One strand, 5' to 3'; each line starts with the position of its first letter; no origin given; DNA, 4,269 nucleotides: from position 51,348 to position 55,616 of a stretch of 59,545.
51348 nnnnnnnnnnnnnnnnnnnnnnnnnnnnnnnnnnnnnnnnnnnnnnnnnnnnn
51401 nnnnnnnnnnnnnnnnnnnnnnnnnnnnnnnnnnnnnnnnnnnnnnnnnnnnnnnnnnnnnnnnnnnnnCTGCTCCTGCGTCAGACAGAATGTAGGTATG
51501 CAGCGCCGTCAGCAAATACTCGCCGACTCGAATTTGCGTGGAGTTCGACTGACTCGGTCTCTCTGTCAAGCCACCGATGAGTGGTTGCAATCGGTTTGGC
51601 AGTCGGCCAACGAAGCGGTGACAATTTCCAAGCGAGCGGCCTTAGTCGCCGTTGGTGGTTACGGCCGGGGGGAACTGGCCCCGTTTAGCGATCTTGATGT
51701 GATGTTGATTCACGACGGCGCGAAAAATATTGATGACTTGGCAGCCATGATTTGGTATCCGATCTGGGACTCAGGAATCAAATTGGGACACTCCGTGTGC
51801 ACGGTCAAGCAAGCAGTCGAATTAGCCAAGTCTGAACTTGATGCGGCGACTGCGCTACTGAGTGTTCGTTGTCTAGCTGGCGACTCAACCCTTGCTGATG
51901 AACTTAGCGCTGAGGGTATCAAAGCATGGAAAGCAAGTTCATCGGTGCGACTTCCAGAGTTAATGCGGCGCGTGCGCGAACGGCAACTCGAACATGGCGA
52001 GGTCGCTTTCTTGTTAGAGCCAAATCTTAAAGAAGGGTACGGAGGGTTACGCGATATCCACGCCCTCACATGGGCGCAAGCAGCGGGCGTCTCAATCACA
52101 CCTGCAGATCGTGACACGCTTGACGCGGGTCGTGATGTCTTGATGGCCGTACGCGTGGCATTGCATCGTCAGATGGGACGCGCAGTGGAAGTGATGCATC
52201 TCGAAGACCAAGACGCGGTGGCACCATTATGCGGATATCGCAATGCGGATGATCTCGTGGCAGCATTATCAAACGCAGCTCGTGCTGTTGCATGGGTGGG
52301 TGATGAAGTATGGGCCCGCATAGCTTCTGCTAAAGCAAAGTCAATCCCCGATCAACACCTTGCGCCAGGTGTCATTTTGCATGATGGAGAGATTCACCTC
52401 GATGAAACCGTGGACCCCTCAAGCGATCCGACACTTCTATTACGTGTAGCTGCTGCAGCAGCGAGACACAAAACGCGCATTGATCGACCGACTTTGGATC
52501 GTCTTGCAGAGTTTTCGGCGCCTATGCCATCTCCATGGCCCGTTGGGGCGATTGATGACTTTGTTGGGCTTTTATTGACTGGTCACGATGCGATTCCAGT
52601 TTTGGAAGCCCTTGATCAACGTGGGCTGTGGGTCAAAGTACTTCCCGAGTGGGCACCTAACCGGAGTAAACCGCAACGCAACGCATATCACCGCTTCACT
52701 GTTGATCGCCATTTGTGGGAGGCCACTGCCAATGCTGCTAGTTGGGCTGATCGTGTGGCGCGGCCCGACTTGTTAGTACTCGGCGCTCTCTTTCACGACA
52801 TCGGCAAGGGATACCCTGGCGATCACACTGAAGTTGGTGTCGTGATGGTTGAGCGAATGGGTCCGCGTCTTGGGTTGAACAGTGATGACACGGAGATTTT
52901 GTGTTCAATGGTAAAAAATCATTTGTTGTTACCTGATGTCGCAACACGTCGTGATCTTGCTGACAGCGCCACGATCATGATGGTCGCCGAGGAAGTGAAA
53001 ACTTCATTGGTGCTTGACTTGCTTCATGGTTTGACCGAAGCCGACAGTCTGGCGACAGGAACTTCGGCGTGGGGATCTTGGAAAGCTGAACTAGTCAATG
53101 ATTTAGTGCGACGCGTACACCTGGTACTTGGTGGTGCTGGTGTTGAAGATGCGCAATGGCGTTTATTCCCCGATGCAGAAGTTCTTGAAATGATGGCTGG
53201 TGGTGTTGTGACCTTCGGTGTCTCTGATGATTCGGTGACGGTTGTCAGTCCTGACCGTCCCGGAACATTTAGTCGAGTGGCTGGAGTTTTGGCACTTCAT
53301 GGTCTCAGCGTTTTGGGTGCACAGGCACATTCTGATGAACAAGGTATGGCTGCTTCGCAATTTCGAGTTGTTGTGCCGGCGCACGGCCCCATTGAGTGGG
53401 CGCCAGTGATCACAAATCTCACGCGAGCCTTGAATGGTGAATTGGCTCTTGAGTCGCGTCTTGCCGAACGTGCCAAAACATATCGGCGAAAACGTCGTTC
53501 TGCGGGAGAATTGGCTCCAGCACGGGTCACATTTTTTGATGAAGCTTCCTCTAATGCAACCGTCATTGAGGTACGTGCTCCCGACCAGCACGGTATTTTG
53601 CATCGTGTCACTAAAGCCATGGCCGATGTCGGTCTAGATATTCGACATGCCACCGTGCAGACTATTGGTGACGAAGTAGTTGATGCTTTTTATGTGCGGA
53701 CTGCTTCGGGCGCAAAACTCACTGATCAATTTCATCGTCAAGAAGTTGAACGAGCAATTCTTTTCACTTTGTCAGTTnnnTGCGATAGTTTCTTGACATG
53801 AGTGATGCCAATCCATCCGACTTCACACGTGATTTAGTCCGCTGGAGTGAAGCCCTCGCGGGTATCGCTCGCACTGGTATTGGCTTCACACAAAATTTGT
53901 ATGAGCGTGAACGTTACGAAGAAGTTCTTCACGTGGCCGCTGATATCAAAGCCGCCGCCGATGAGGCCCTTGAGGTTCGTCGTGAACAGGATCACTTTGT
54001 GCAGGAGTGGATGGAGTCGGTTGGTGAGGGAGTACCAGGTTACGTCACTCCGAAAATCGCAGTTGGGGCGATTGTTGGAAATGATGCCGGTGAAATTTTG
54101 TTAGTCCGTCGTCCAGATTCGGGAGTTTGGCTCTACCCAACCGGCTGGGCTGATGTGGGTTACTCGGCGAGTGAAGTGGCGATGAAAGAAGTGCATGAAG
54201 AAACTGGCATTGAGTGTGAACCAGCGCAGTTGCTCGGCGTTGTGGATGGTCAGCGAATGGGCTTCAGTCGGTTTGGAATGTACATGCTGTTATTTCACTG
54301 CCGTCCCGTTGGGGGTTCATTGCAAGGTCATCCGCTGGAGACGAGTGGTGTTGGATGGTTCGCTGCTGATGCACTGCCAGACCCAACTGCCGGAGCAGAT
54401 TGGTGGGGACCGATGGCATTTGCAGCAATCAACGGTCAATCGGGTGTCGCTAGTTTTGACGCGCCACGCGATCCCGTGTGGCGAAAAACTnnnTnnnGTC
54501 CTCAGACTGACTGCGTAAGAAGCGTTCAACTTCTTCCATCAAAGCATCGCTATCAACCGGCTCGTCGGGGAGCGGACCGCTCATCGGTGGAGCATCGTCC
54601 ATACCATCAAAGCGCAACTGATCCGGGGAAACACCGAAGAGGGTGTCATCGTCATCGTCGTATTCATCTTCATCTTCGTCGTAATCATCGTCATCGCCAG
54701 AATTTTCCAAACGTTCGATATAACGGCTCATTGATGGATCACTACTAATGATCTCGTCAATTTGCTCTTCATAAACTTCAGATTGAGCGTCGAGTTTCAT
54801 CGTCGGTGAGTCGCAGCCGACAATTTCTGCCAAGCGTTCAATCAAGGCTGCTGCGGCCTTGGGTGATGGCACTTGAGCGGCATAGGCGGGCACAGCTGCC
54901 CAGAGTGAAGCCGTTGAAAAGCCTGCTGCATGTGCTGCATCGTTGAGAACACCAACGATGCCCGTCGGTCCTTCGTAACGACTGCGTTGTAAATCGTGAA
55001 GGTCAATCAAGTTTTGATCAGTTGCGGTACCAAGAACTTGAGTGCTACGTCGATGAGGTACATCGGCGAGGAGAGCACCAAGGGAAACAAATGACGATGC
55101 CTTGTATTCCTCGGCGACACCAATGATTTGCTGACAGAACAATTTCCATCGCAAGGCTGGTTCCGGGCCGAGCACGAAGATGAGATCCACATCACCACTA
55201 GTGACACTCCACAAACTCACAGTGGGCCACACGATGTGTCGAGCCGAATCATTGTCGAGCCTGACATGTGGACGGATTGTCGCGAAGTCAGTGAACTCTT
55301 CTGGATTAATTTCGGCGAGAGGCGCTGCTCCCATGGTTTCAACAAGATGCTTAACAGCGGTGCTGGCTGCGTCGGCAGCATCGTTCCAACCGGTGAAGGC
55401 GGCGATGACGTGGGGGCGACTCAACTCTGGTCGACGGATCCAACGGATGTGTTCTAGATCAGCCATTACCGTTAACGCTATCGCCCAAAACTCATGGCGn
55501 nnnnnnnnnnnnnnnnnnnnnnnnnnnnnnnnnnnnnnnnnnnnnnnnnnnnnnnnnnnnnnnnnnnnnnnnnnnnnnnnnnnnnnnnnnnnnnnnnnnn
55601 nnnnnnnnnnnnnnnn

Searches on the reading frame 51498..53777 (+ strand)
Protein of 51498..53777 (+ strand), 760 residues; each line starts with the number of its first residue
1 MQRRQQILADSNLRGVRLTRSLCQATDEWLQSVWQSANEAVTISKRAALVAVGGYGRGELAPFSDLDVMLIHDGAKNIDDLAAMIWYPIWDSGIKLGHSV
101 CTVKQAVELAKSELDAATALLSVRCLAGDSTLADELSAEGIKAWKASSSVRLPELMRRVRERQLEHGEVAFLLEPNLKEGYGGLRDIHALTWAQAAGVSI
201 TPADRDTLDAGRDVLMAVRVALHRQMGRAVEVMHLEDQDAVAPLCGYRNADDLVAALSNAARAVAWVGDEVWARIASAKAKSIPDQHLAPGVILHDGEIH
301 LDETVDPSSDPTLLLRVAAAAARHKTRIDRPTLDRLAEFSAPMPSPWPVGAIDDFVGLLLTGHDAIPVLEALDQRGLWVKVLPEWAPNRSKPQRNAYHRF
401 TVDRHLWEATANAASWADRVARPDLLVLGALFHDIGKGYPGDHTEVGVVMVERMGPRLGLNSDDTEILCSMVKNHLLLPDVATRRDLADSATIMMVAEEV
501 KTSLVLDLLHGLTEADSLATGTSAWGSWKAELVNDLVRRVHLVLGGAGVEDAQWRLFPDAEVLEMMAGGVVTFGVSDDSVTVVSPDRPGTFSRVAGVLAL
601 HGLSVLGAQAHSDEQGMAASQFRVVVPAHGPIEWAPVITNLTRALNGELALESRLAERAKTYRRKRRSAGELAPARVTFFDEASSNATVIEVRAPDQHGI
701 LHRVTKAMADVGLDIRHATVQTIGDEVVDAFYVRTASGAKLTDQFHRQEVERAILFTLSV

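Call 29: search_protein_families(library=pfam, proteins=[window:51498-53777:+], max_evalue=0.00001)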
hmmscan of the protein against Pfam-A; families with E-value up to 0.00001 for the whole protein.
window:51498-53777:+ (760 aa): 5 families
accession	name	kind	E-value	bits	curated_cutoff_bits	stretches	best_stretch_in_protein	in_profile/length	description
PF01842.31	ACT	-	2e-19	69.4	27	2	688-733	1-48/66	ACT domain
PF08335.16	GlnD_UR_UTase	-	1.2e-15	58.3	21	1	156-264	7-133/141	GlnD PII-uridylyltransferase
PF01966.28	HD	-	2.8e-12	47.4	22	1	403-498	2-111/116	HD domain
PF13291.12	ACT_4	-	2.5e-06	28.5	27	0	688-727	7-47/80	ACT domain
PF22754.3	bHLH-TF_ACT-like_plant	-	2.8e-06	27.9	27.6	0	686-754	9-75/75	Plant bHLH transcription factor, ACT-like domain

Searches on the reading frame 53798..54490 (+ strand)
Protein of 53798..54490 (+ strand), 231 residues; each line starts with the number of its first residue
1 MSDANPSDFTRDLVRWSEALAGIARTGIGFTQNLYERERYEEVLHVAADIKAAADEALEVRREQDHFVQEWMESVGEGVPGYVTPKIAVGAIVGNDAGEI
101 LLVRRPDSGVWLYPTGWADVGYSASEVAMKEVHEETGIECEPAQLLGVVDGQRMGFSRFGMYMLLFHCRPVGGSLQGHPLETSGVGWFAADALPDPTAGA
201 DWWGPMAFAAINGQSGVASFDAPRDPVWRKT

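Call 29: search_protein_families(library=pfam, proteins=[window:53798-54490:+], max_evalue=0.00001)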
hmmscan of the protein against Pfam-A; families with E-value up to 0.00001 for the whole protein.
window:53798-54490:+ (231 aa): 2 families
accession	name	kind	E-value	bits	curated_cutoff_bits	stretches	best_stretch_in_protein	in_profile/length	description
PF00293.34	NUDIX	-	5.2e-15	56.1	21.1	1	85-196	2-122/134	NUDIX domain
PF12535.13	Nudix_N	-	7.4e-08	32.4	27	1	12-55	2-45/56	Hydrolase of X-linked nucleoside diphosphate N terminal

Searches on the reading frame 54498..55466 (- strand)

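Call 29: search_protein_families(library=pfam, proteins=[window:54498-55466:-], max_evalue=0.00001)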
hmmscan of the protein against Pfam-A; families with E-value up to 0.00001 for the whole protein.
window:54498-55466:- (323 aa): 1 family
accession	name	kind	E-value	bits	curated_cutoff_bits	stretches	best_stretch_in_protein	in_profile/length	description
PF09754.15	PAC2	-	1.5e-53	182.3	25.8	1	23-239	1-214/215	PAC2 family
